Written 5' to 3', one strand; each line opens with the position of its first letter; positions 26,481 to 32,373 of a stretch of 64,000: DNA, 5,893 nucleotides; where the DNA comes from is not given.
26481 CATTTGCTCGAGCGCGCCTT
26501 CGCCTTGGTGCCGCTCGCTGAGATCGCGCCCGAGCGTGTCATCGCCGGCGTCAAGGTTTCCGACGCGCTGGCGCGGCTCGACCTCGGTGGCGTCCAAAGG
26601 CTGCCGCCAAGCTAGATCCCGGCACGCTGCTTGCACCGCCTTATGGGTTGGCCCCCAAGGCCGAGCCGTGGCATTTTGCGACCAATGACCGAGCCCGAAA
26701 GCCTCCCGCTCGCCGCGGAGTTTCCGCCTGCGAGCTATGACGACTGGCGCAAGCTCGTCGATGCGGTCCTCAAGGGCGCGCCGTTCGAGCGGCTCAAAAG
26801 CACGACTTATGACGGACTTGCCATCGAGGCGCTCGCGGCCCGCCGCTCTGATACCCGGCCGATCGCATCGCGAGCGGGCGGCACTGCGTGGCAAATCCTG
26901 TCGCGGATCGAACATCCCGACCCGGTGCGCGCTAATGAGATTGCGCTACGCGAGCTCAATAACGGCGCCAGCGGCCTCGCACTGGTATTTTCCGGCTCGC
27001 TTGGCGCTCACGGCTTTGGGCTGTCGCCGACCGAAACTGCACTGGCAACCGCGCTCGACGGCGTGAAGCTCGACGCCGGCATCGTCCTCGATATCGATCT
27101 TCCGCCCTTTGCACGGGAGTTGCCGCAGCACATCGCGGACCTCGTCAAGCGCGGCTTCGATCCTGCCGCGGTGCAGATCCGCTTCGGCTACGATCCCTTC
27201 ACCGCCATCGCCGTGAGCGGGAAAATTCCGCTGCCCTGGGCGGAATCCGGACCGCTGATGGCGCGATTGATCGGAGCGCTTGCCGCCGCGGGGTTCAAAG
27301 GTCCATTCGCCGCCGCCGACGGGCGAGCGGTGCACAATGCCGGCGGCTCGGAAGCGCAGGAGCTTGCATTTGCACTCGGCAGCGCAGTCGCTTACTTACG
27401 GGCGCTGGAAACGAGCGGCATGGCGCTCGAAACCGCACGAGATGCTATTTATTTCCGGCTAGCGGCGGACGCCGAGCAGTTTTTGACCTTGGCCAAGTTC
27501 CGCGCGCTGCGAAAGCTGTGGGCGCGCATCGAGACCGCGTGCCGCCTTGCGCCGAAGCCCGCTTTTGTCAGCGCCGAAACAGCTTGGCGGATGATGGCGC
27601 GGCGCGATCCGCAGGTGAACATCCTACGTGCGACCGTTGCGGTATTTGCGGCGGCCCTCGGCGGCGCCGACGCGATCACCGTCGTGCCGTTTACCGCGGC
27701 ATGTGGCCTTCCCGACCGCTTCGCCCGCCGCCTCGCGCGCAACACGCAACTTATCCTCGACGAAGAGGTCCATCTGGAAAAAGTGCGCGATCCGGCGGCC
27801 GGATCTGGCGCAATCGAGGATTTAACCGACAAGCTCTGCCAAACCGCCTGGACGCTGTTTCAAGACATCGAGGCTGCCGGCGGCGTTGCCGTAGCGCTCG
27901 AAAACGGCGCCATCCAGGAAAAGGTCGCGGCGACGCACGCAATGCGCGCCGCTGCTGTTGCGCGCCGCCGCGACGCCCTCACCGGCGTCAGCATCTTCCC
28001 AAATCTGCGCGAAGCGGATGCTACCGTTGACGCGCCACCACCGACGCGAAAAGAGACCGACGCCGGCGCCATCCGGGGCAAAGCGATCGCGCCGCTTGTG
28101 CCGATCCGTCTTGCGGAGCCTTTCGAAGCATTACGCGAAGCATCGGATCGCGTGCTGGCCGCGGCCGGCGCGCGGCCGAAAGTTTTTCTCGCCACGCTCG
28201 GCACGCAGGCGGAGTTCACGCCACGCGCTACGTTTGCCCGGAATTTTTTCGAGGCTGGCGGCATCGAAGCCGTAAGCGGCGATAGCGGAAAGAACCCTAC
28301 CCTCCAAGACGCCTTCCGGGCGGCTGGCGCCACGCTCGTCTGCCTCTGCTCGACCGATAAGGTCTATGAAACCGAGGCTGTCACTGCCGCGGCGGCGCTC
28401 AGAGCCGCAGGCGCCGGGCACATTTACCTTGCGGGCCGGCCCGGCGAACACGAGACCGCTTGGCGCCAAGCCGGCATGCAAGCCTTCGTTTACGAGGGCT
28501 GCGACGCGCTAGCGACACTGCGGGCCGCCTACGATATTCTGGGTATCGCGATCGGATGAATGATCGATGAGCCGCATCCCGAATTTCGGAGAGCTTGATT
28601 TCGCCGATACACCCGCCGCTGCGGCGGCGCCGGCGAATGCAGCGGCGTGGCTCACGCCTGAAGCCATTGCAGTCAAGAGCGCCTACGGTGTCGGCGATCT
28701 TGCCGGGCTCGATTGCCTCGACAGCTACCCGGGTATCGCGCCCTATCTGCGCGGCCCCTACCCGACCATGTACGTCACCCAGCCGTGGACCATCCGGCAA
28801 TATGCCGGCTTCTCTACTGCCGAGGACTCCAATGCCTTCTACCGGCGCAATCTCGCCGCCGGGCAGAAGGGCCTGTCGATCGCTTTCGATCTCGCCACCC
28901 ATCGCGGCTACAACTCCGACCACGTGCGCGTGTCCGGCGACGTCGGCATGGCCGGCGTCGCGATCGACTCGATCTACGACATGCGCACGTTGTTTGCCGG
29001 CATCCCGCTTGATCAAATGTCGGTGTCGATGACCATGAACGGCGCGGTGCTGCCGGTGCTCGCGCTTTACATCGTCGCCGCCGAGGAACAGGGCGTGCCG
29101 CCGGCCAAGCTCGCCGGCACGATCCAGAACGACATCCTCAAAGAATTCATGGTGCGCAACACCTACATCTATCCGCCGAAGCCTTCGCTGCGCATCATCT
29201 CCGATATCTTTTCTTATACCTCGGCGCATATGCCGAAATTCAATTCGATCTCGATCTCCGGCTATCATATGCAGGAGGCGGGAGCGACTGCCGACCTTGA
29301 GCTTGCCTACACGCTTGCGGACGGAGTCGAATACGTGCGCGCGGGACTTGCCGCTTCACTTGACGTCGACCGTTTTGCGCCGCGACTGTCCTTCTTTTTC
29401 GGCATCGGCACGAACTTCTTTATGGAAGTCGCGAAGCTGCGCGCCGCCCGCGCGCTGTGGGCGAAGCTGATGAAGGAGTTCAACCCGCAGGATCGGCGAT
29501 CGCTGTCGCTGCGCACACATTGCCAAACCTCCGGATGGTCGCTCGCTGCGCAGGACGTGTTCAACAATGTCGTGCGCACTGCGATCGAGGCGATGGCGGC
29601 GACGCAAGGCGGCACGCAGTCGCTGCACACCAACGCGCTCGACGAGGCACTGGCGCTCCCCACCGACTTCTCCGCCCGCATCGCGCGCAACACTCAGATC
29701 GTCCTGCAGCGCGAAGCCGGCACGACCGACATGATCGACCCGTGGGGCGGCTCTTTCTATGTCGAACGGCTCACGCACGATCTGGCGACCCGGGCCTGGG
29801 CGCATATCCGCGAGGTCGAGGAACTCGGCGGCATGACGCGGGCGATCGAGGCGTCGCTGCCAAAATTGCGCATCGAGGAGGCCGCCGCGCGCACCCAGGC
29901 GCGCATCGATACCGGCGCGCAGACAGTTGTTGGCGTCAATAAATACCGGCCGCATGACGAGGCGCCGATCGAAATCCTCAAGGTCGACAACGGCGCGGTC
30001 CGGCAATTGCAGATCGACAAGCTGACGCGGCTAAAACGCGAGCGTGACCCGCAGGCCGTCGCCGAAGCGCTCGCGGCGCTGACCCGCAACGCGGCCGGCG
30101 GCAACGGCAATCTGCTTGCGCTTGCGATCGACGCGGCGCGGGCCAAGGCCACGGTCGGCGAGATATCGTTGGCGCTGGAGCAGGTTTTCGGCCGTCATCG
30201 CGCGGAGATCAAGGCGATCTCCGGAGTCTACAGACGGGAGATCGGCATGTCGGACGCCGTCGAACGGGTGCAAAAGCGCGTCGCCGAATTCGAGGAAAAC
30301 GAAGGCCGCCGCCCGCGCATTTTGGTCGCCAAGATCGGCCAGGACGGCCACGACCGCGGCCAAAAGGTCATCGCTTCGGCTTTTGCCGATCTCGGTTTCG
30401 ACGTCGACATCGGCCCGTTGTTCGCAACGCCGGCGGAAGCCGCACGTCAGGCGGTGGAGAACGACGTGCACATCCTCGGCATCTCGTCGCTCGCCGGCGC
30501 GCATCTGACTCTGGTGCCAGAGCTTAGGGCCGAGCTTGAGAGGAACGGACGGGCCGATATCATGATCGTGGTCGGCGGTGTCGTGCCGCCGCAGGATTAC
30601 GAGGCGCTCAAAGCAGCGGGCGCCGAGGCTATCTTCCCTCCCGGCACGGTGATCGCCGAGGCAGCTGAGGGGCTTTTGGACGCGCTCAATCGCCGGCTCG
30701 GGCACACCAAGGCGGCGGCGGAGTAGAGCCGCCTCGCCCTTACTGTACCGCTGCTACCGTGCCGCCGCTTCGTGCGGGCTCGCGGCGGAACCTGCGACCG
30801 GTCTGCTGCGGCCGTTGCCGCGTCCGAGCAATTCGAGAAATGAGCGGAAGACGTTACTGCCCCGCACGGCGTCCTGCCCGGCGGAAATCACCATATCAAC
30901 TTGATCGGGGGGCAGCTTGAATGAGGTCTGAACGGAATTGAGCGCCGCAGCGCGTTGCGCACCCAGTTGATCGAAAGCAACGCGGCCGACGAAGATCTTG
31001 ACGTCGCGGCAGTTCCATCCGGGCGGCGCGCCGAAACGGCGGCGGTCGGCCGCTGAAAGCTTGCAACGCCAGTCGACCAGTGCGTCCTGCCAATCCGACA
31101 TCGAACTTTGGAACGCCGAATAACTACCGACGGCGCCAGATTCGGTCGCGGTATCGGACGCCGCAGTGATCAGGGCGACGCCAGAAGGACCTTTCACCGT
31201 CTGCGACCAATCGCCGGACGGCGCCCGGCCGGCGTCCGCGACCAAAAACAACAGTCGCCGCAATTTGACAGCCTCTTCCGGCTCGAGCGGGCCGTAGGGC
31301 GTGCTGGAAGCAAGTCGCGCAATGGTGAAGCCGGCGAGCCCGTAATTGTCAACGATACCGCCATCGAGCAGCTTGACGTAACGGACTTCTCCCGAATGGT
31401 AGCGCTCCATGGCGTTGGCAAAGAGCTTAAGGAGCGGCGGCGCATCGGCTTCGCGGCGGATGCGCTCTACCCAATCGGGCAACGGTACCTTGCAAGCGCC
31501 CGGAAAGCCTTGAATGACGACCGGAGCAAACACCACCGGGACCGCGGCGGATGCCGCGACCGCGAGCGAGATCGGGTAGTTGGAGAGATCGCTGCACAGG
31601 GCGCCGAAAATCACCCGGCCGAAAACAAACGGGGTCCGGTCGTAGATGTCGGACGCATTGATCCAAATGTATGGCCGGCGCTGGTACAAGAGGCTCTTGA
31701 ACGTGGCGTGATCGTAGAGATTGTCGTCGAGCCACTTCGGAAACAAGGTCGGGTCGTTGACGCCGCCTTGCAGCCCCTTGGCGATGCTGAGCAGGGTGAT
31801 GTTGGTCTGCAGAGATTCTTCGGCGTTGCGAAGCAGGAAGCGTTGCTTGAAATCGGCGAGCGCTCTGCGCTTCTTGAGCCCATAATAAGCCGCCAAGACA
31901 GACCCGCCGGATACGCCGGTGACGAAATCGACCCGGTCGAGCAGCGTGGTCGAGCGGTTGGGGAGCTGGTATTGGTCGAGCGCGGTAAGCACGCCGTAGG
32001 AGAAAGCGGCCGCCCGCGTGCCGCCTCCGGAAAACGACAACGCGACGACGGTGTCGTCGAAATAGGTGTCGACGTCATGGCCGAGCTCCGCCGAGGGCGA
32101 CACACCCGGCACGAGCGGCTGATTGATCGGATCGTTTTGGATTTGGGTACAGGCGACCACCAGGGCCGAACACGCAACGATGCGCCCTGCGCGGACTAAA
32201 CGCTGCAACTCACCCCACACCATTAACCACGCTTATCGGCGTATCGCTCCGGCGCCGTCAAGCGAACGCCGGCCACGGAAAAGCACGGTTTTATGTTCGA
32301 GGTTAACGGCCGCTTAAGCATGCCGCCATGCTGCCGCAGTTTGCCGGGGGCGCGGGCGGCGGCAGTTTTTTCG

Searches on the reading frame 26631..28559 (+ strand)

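Call 34: search_protein_families(library=pfam, proteins=[window:26631-28559:+], max_evalue=0.001)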
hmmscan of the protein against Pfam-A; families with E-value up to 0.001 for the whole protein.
window:26631-28559:+ (642 aa): 1 family
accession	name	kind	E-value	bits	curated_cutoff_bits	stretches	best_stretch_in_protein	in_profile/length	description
PF01642.28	MM_CoA_mutase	-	2.4e-92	310.6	22.1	1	81-547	41-503/512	Methylmalonyl-CoA mutase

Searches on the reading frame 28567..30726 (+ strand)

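Call 34: search_protein_families(library=pfam, proteins=[window:28567-30726:+], max_evalue=0.001)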
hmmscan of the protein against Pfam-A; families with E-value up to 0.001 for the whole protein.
window:28567-30726:+ (719 aa): 2 families
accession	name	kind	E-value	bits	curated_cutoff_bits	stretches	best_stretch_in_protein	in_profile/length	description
PF01642.28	MM_CoA_mutase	-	4.3e-227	755.1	22.1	1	30-542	2-512/512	Methylmalonyl-CoA mutase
PF02310.24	B12-binding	-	2.2e-20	73.1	32.1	1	584-699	2-119/121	B12 binding domain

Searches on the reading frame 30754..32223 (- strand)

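Call 34: search_protein_families(library=pfam, proteins=[window:30754-32223:-], max_evalue=0.001)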
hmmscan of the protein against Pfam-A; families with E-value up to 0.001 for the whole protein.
window:30754-32223:- (489 aa): 2 families
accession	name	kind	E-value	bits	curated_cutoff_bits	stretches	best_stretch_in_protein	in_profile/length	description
PF01734.28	Patatin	-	4e-16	60.2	27.7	1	62-296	1-187/191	Patatin-like phospholipase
PF01735.24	PLA2_B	-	0.00018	20.6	23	1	60-111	1-53/491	Lysophospholipase catalytic domain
